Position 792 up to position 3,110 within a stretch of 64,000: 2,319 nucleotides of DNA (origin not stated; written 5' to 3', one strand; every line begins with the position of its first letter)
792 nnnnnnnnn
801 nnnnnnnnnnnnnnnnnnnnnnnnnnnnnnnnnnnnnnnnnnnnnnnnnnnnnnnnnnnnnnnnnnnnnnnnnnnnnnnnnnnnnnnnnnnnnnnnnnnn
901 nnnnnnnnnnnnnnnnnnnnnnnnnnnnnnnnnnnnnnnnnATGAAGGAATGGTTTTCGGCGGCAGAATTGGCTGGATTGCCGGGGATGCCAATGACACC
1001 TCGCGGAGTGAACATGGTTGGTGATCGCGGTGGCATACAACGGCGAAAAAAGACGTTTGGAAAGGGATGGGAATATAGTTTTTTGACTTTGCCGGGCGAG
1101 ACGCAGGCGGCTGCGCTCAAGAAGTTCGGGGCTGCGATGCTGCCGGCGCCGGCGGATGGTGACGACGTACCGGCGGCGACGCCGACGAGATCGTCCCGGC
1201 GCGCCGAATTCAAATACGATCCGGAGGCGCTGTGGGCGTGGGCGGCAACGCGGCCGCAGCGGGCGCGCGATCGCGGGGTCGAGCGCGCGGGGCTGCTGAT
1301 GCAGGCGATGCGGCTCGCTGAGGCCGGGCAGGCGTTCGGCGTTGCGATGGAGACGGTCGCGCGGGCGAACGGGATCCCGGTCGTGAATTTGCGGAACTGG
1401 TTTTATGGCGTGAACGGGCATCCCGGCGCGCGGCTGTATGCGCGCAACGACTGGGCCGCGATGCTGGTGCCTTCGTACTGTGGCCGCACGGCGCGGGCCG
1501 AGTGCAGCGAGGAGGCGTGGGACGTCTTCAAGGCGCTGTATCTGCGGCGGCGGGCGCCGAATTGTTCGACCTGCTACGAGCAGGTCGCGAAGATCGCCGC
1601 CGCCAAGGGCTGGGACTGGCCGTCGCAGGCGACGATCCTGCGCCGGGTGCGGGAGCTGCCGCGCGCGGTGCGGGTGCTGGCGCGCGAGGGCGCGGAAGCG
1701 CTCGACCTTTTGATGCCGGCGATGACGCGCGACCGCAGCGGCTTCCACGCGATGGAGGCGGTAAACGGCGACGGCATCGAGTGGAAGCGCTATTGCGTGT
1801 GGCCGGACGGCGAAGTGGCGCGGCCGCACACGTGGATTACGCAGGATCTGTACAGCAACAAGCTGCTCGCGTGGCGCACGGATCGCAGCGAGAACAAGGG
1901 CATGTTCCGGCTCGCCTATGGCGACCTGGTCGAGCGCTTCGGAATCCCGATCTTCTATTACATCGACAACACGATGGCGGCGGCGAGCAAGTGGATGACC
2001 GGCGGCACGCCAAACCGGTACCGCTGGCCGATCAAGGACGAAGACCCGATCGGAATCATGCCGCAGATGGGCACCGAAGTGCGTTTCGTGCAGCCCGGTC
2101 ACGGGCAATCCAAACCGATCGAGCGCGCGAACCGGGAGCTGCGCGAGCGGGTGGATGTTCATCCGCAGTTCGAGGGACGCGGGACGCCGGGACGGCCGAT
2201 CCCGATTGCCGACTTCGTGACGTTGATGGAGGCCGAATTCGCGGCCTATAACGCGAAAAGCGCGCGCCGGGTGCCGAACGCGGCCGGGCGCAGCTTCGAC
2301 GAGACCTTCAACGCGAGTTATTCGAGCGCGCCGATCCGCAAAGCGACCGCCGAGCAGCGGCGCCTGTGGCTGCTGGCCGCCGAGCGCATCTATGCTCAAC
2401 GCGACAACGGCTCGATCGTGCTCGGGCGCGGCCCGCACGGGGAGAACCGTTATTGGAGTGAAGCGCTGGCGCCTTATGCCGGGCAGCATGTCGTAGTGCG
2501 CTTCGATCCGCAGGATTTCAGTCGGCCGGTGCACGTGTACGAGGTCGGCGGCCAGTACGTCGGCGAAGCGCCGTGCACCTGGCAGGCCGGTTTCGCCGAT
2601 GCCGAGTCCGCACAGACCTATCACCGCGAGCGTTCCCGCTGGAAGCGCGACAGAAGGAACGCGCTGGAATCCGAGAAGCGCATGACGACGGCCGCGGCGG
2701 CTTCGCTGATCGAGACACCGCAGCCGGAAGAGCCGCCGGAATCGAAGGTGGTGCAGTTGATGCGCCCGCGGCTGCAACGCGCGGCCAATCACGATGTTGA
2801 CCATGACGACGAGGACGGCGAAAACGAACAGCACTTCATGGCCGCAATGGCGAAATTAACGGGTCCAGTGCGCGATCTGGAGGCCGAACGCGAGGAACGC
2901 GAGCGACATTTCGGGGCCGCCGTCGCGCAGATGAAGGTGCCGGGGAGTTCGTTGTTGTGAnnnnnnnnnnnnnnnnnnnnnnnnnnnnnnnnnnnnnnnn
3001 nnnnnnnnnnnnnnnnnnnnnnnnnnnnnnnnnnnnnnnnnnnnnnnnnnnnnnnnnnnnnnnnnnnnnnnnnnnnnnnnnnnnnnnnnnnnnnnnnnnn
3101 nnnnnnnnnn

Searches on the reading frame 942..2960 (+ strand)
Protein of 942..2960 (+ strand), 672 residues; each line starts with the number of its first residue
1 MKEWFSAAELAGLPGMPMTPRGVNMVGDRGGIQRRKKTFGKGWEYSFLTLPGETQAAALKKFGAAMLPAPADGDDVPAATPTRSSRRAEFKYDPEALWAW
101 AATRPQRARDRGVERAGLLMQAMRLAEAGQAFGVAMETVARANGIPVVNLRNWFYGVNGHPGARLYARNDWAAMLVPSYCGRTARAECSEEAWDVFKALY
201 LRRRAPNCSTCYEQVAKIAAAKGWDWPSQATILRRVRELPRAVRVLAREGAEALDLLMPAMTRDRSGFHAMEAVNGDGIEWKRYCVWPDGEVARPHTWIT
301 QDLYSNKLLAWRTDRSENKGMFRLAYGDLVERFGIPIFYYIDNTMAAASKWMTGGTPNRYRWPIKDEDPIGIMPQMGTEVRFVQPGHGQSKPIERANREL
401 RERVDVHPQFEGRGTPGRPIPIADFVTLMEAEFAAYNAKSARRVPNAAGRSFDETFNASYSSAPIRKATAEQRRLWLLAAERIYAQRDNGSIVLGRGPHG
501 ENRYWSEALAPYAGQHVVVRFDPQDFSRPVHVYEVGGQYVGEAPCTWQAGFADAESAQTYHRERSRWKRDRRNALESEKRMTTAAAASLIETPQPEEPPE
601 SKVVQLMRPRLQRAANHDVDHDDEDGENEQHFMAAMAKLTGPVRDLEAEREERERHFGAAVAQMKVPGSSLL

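Call 5: search_protein_families(library=pfam, proteins=[window:942-2960:+], max_evalue=0.01)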
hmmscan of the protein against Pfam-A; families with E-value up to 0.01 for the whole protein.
window:942-2960:+ (672 aa): 4 families
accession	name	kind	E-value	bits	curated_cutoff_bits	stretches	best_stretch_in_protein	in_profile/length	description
PF02914.21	DDE_2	-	1e-42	146.8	23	1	269-459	5-219/221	Bacteriophage Mu transposase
PF09039.17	HTH_Tnp_Mu_2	-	6.5e-23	81.3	20.5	1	167-263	8-108/109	Mu DNA binding, I gamma subdomain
PF09299.17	Mu-transpos_C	-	1.3e-10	41.5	21.7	1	477-541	4-60/61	Mu transposase, C-terminal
PF02316.22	HTH_Tnp_Mu_1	-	1.8e-07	32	23.3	1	9-64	2-60/134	Mu DNA-binding domain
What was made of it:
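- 942..2960 (+): MuA-type DDE transposase, 672 aa, with all domains present. Pfam HTH_Tnp_Mu_1, HTH_Tnp_Mu_2, DDE_2 and Mu-transpos_C (call 5).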

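Call 11: find_encoding_contigs(protein=window:942-2960:+, flank=10000, max_places=8)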
Protein window:942-2960:+ (672 aa): 2 contigs read that carry it; 1 place shown.
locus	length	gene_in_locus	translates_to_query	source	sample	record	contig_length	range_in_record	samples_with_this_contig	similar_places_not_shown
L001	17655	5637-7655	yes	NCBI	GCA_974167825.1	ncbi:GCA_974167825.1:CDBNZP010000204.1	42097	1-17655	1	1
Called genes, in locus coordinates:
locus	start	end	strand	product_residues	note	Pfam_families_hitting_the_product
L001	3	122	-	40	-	?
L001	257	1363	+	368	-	PF02812:ELFV_dehydrog_N, PF02826:2-Hacid_dh_C (weak), PF00208:ELFV_dehydrog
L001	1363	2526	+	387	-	PF02771:Acyl-CoA_dh_N, PF02770:Acyl-CoA_dh_M, PF00441:Acyl-CoA_dh_1, PF08028:Acyl-CoA_dh_2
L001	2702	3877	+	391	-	PF00108:Thiolase_N, PF02803:Thiolase_C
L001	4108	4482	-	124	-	-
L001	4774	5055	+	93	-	PF13693:HTH_35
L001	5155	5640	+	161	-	-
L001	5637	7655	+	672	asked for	PF02316:HTH_Tnp_Mu_1, PF09039:HTH_Tnp_Mu_2, PF02914:DDE_2, PF09299:Mu-transpos_C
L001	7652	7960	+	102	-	-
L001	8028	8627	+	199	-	-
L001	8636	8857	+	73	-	PF10948:DUF2635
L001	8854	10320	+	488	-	PF04984:Phage_sheath_1, PF17482:Phage_sheath_1C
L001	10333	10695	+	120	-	PF10618:Tail_tube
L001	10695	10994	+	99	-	PF23746:Gp41_Mu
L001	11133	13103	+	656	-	PF10145:PhageMin_Tail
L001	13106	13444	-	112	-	-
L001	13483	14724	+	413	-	PF07157:DNA_circ_N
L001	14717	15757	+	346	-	PF21683:GpP-like_1st, PF22255:Gp44-like_2nd, PF22630:NMB1110_3rd (weak), PF21929:GpP_4th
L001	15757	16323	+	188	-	PF06890:Phage_Mu_Gp45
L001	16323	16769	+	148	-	PF07409:GP46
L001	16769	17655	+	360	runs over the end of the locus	PF04865:Baseplate_J, PF26078:Baseplate_J_M, PF26079:Baseplate_J_C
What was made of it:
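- Host synteny: Leu dehydrogenase, isovaleryl-CoA dehydrogenase and thiolase lie upstream (call 11).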

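Call 17: search_protein_families(library=phrogs, proteins=[L001:4108-4482:-], max_evalue=0.001)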
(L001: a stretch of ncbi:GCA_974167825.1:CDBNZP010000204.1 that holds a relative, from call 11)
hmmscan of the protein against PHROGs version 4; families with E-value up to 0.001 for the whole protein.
L001:4108-4482:- (124 aa): 1 family
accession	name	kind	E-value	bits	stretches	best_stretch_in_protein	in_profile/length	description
phrog_3037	-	transcription regulation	0.00015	22.7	1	4-54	47-92/189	transcriptional repressor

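Call 19: find_related_loci(query=window:942-2960:+, collection=genome_contigs, flank=10000)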
Query window:942-2960:+ (672 aa) in genome_contigs; peptide patterns used: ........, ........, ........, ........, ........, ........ (x = any residue, [..] = any of these).
21 stretches matched a pattern; 1 encode a relative of the query (tblastn E <= 1e-3); 1 distinct loci.
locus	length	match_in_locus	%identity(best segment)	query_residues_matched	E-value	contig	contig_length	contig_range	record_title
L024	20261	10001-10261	37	1-83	3e-7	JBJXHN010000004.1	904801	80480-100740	Rhodospirillaceae bacterium Z3-40 NODE_4_length_904801_cov_27.4139, whole genome shotgun sequence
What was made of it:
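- Tried and rejected: A genome_contigs scan with MuA found only one weak relative (call 19).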

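Call 24: find_related_loci(query=window:942-2960:+, collection=viral_contigs, flank=10000)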
Query window:942-2960:+ (672 aa) in viral_contigs; peptide patterns used: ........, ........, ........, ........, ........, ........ (x = any residue, [..] = any of these).
2 stretches matched a pattern; 1 encode a relative of the query (tblastn E <= 1e-3); 1 distinct loci.
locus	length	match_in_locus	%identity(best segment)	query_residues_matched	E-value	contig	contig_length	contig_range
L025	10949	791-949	57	1-53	3e-12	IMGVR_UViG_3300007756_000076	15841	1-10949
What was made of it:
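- Tried and rejected: A single-protein viral scan found one partial relative (call 24).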

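Call 30: find_homologous_proteins(query=window:942-2960:+, max_evalue=1e-30)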
Query window:942-2960:+ (672 aa): 1372 proteins with E <= 1e-30 among 8000 candidates; the best 120 are listed.
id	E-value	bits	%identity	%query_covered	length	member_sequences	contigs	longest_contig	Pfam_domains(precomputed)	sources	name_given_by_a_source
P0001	0.0e+0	1557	100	100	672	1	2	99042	PF09039.18,PF09299.18,PF02316.23,PF02914.22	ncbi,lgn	ncbi:MAG: transposase domain-containing protein [Gammaproteobacteria bacterium]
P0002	9.8e-263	891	64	94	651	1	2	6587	PF09039.18,PF09299.18,PF02316.23,PF02914.22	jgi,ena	-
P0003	1.0e-248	845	60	95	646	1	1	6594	PF09039.18,PF09299.18,PF02316.23,PF02914.22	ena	-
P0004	2.2e-245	834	58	95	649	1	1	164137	PF09039.18,PF09299.18,PF02316.23,PF02914.22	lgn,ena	-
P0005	4.8e-231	787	59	90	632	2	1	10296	PF09039.18,PF09299.18,PF02914.22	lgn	-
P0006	9.7e-226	769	60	84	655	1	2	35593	PF09039.18,PF09299.18,PF02914.22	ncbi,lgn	-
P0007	4.0e-202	691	51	95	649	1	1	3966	PF09039.18,PF09299.18,PF02316.23,PF02914.22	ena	-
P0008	4.4e-202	691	55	89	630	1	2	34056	PF09039.18,PF09299.18,PF02914.22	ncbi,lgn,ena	-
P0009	4.0e-198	678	50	94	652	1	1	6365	PF09039.18,PF09299.18,PF02316.23,PF02914.22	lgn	-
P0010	1.7e-197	676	53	89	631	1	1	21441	PF09039.18,PF09299.18,PF02914.22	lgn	-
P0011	3.9e-181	622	49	92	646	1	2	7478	PF09039.18,PF09299.18,PF02316.23,PF02914.22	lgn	-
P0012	2.7e-176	606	51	88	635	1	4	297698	PF09039.18,PF09299.18,PF02914.22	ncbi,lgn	ncbi:MAG: transposase domain-containing protein [Salinisphaeraceae bacterium]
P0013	1.3e-175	603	48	96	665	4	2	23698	PF09039.18,PF09299.18,PF02316.23,PF02914.22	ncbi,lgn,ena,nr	ncbi:MAG TPA: transposase domain-containing protein [Acidiferrobacterales bacterium]|nr:transposase 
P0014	1.6e-174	600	49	90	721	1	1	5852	PF09039.18,PF09299.18,PF02914.22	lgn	-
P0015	1.7e-172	593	47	90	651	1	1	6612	PF09039.18,PF09299.18,PF02316.23,PF02914.22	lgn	-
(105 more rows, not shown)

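Call 31: find_encoding_contigs(protein=P0004, flank=10000, max_places=2)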
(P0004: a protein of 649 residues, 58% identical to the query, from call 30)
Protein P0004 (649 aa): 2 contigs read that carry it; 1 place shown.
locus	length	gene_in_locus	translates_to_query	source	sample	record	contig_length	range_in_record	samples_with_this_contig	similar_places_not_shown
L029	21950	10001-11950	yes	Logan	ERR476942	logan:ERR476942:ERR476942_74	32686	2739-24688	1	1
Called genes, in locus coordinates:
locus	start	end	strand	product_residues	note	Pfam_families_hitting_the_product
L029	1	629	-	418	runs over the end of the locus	PF01743:PolyA_pol, PF12627:PolyA_pol_RNAbd, PF12626:PolyA_pol_arg_C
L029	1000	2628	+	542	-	PF00390:malic, PF03949:Malic_M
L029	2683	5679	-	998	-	PF01565:FAD_binding_4, PF02913:FAD-oxidase_C, PF13183:Fer4_8 (weak)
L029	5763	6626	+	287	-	PF13098:Thioredoxin_2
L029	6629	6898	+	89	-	PF01258:zf-dskA_traR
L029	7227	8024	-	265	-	PF07883:Cupin_2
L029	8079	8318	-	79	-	-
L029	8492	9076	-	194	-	-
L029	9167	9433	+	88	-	PF13693:HTH_35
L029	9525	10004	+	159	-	-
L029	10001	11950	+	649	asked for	PF02316:HTH_Tnp_Mu_1, PF09039:HTH_Tnp_Mu_2, PF02914:DDE_2, PF09299:Mu-transpos_C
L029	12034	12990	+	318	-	PF13401:AAA_22, PF09077:Phage-MuB_C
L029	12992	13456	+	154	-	-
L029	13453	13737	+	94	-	PF26833:Phage_Mu_gp6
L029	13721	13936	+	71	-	-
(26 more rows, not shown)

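Call 32: find_encoding_contigs(protein=P0006, flank=10000, max_places=2)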
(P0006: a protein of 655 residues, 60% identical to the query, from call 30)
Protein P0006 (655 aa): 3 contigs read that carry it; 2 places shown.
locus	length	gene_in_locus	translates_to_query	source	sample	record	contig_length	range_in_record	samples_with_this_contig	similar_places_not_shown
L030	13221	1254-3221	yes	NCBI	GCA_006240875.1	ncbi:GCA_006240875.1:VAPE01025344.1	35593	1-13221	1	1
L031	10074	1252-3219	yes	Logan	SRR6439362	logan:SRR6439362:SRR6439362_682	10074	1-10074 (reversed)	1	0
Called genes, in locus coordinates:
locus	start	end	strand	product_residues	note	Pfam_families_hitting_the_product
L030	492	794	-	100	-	-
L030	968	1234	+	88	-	-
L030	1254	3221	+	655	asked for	PF09039:HTH_Tnp_Mu_2, PF02914:DDE_2, PF09299:Mu-transpos_C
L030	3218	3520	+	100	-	-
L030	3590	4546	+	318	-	PF13401:AAA_22, PF09077:Phage-MuB_C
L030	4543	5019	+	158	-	-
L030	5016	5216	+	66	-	-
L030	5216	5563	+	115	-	-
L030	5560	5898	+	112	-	-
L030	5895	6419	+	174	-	-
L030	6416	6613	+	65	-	-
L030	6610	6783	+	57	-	-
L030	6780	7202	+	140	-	PF06252:GemA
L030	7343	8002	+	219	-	PF13392:HNH_3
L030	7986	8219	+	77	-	-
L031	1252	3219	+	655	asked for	PF09039:HTH_Tnp_Mu_2, PF02914:DDE_2, PF09299:Mu-transpos_C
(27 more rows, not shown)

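Call 39: find_related_loci(query=A2, collection=viral_contigs, flank=4000)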
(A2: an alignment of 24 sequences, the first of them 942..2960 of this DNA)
Query A2 (672 aa) in viral_contigs; peptide patterns used: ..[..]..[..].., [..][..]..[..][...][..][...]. (x = any residue, [..] = any of these).
600 stretches matched a pattern (row limit reached: there are more); 590 encode a relative of the query (tblastn E <= 1e-3); the best 80 are kept; 80 distinct loci.
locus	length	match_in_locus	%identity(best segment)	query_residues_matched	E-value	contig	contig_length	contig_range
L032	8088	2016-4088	44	1-655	9e-172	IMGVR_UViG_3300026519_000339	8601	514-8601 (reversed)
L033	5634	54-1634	52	88-605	6e-165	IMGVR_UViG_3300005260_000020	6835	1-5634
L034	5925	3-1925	43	29-653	1e-147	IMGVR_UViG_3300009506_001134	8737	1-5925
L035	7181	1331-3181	41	2-609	1e-145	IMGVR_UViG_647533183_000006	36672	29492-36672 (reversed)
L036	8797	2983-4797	43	2-608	2e-145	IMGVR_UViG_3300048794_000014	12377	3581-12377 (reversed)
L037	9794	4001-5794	42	2-609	4e-145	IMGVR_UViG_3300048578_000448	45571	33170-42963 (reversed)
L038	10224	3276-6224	42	2-636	2e-144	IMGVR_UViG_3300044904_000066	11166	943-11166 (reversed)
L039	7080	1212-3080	44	1-609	1e-144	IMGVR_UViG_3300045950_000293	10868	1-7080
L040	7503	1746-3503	42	2-590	6e-143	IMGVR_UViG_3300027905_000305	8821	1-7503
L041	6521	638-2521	42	2-634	2e-141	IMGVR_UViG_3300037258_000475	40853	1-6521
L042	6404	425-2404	40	1-639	3e-141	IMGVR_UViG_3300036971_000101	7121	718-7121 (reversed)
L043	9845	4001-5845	43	1-613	6e-141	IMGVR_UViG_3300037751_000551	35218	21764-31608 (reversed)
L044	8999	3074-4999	39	2-650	1e-139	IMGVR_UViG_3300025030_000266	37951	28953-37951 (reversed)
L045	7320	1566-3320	43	90-652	1e-137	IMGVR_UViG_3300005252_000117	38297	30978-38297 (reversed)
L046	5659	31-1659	43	96-653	6e-134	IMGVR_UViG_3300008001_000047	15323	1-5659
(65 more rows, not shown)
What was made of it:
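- Closest known: Uncultured Mu-like. Same: MuA 58-64% identical for P0002, P0004 and P0006 (call 30); the IMGVR_UViG_3300041991_000132 transposase is about 40% identical (call 39).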

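Call 45: search_dna_similar(query=window:942-2960:+, collection=phages, mode=protein, max_rows=15)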
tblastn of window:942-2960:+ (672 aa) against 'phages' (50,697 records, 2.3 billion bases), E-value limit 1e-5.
Records with a match: 102; places in all: 102; records where one place covers at least 80% of the query: 38.
Best place of each record, by identity: <60% 102.
By first word of the organism name: Pseudomonas 57; Vibrio 12; Escherichia 8; Bacteriophage 3; Bacillus 3; Yersinia 2; Shigella 2; Ochrobactrum 2; Sinorhizobium 2; Rhodovulum 2; and 9 more.
By host as written in the record: - 24; Pseudomonas aeruginosa PA14 20; Vibrio sp. 9; Pseudomonas aeruginosa 5; Escherichia coli 3; Bacillus alcalophilus CGMCC 1.3604 3; Yersinia pestis EV76-CN 2; Vibrio splendidus 12B12 2; and 25 more.
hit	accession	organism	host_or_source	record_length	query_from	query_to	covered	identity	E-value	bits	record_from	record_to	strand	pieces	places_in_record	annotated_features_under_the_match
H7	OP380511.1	Chromohalobacter phage YPCBV-1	-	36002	2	628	93%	39.7%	2e-117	393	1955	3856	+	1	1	Mu transposase C-terminal domain-containing protein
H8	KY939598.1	Alteromonadaceae phage B23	Alteromonadaceae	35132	2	614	91%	39.6%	1e-122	407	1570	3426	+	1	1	transposase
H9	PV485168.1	Vibrio phage vB-Vv-ZX4290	Vibrio vulnificus Vv4290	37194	3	639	95%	35.6%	2e-106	360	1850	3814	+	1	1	transposase C-terminal domain-containing protein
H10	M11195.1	Escherichia phage Mu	-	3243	1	629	94%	35.2%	4e-95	321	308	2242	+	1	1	transposase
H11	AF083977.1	Escherichia phage Mu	Escherichia sp.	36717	1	629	94%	35.2%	7e-93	321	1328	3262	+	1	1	transposase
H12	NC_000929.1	Escherichia phage Mu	Escherichia coli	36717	1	629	94%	35.2%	7e-93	321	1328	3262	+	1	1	Mu transposase C-terminal domain-containing protein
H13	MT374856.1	Yersinia phage vB_YpM_23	Yersinia pestis EV76-CN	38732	1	629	94%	35.2%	1e-92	320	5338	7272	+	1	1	hypothetical protein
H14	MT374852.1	Yersinia phage vB_YpM_3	Yersinia pestis EV76-CN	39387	1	629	94%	35.2%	1e-92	320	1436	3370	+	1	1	hypothetical protein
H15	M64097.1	Escherichia phage Mu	-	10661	1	629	94%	35.0%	5e-92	318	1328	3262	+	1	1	A: CDS | putative; label: D-147 | putative; label: E-112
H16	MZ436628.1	Microcystis phage Mwe-Yong1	Microcystis sp.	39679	2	626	93%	34.8%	5e-91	315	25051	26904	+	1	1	transposase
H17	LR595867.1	Escherichia virus Mu_3F6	-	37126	1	629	94%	34.3%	1e-90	315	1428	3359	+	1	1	DNA transposition protein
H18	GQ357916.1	Escherichia phage D108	Escherichia coli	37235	1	629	94%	34.3%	1e-90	315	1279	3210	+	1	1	A: DNA transposition protein A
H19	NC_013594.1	Escherichia phage D108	Escherichia coli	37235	1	629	94%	34.3%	1e-90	315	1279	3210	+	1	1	A: Mu transposase C-terminal domain-containing protein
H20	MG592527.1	Vibrio phage 1.159.O._10N.261.46.F12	Vibrio sp.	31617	3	639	95%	33.9%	8e-108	365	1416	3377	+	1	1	coil containing protein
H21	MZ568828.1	Shewanella phage vB_SspM_MuM16-2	Shewanella sp. M16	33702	3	644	96%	33.6%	2e-96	332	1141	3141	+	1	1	DDE transposase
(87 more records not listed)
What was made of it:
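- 942..2960 (+): It is 35% identical to Mu A over 94% of its length (call 45).
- On Mu-type transposable phage end (att site of a MuA-family transposase): 35% identity to Mu A (call 45).
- Closest known: Escherichia phage Mu. Same: Transposase 35% identical over 94% of its length (call 45).
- Closest known: Pseudomonas phages B3 and D3112, Burkholderia phage BcepMu. Different: The transposase here is closer to Mu A than to the Pseudomonas phage transposases (call 45).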

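Call 54: search_protein_families(library=pfam, proteins=[L001:4108-4482:-], max_evalue=0.01)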
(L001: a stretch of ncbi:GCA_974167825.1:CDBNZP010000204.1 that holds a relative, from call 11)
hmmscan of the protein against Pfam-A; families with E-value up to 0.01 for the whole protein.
L001:4108-4482:- (124 aa): 1 family
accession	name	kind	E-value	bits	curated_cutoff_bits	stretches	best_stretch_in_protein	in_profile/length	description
PF07022.19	Phage_CI_repr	-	0.0097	16.7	22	0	5-39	33-65/65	Bacteriophage CI repressor helix-turn-helix domain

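Call 57: find_encoding_contigs(protein=P0002, flank=10000, max_places=2)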
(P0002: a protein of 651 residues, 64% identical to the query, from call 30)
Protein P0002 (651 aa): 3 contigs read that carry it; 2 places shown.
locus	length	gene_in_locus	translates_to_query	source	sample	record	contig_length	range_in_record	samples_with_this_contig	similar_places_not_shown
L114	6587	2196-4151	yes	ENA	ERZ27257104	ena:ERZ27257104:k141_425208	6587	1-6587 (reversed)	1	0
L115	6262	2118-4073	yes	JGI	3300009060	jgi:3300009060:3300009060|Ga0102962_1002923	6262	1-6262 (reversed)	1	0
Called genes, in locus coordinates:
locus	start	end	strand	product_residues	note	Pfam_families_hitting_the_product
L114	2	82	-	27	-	?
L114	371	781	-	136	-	-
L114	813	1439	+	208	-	-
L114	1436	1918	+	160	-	-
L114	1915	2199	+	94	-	-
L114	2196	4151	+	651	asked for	PF02316:HTH_Tnp_Mu_1, PF09039:HTH_Tnp_Mu_2, PF02914:DDE_2, PF09299:Mu-transpos_C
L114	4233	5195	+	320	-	PF13401:AAA_22, PF09077:Phage-MuB_C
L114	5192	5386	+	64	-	-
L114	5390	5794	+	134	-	-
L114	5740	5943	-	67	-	-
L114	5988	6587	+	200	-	?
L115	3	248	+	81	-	?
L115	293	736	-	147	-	-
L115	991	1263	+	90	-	PF13693:HTH_35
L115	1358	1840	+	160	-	-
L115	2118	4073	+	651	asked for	PF02316:HTH_Tnp_Mu_1, PF09039:HTH_Tnp_Mu_2, PF02914:DDE_2, PF09299:Mu-transpos_C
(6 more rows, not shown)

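Call 58: find_encoding_contigs(protein=P0005, flank=10000, max_places=2)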
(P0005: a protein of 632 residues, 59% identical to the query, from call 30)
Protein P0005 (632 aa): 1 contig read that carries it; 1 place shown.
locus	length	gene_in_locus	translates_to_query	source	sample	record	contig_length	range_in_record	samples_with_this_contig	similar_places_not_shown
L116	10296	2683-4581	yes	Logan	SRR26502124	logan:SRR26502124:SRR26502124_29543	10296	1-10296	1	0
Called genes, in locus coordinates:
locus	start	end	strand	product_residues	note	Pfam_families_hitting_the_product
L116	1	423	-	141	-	?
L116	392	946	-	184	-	-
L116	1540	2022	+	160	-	-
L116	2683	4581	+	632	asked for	PF09039:HTH_Tnp_Mu_2, PF02914:DDE_2, PF09299:Mu-transpos_C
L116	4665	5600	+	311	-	PF13401:AAA_22, PF09077:Phage-MuB_C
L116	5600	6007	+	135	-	-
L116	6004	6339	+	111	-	-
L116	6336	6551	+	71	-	-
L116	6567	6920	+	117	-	-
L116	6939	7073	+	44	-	-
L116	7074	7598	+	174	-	PF07352:Phage_Mu_Gam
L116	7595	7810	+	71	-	PF04448:DUF551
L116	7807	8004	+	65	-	-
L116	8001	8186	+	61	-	-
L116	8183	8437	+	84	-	PF11753:DUF3310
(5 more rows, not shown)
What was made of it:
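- On Complete transposable (Mu-like) phage genome: Relatives have a 311-320-aa MuB (calls 31, 32, 57, 58).
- Closest known: Uncultured Mu-like. Different: Relatives keep a full MuB, early region, Mor, lysis and head genes (calls 31, 32, 57, 58).
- The four nearest MuA homologues all have a full 311-320-aa MuB next to A (calls 31, 32, 57, 58).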
